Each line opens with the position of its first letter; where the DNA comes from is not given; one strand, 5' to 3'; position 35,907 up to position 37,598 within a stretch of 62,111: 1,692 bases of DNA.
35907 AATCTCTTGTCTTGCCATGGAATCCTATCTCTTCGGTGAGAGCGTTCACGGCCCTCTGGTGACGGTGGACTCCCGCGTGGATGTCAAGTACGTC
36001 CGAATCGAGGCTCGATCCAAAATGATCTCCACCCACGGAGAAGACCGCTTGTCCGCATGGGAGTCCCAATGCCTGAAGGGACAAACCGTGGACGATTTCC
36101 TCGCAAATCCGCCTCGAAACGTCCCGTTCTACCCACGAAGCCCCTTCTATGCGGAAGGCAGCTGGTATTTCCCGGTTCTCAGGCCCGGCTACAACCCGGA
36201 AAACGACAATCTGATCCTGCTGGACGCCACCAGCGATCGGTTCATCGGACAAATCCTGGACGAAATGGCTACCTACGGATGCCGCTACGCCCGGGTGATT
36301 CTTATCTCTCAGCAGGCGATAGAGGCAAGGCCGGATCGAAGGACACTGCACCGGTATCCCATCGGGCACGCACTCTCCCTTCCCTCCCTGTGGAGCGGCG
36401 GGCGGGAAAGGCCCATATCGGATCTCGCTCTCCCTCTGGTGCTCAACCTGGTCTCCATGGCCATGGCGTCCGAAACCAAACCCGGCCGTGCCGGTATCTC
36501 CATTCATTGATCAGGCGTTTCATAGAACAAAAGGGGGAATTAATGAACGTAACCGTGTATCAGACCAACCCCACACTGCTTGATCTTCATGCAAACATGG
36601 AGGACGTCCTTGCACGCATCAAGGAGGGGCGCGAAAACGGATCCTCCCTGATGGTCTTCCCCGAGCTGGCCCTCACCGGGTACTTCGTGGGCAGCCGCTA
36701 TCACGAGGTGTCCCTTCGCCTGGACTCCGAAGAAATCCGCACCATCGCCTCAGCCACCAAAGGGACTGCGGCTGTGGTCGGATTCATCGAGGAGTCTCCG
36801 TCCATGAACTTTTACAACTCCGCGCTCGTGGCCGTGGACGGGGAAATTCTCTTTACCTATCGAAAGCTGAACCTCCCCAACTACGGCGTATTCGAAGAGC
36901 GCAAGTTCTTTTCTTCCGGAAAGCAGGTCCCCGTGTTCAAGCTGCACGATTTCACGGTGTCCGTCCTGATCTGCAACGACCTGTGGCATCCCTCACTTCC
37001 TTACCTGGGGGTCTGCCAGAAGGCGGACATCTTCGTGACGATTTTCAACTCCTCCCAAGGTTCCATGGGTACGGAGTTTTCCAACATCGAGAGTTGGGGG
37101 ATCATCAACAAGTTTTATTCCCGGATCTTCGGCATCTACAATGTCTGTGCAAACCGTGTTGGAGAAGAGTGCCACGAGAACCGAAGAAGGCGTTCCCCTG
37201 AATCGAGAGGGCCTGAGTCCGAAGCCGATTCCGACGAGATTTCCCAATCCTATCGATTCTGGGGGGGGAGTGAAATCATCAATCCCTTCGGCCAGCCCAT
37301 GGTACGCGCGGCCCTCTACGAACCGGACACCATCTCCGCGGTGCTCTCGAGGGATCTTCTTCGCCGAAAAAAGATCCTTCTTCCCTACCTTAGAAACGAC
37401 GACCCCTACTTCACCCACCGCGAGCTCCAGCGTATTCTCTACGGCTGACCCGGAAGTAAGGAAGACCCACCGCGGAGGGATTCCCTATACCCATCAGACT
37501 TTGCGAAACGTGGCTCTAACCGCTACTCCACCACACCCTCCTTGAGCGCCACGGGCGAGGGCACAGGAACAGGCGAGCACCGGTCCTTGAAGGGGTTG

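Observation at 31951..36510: Giant GlmS-like protein with a ~300-aa insertion in the glutaminase domain and a second SIS-type module after the normal GlmS C-terminus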

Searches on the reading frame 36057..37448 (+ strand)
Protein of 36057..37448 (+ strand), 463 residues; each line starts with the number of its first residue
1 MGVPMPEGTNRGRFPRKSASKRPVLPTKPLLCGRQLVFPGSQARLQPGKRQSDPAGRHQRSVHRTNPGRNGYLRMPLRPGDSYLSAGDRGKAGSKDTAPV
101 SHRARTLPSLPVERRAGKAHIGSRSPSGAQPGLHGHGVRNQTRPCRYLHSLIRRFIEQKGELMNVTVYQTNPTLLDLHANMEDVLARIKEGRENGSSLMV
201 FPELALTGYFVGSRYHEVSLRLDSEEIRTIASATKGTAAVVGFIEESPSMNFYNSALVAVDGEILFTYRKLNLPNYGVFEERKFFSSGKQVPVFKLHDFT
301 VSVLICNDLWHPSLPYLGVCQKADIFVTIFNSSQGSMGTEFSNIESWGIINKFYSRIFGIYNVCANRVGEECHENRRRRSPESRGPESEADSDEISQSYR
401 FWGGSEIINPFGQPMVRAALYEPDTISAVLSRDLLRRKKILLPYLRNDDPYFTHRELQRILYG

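Call 7: search_protein_families(library=pfam, proteins=[window:36057-37448:+], max_evalue=0.01)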
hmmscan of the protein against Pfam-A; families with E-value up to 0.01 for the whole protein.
window:36057-37448:+ (463 aa): 1 family
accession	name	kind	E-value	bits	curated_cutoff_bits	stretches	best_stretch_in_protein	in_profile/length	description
PF00795.27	CN_hydrolase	-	3e-31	109.1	23.2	1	165-436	2-252/256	Carbon-nitrogen hydrolase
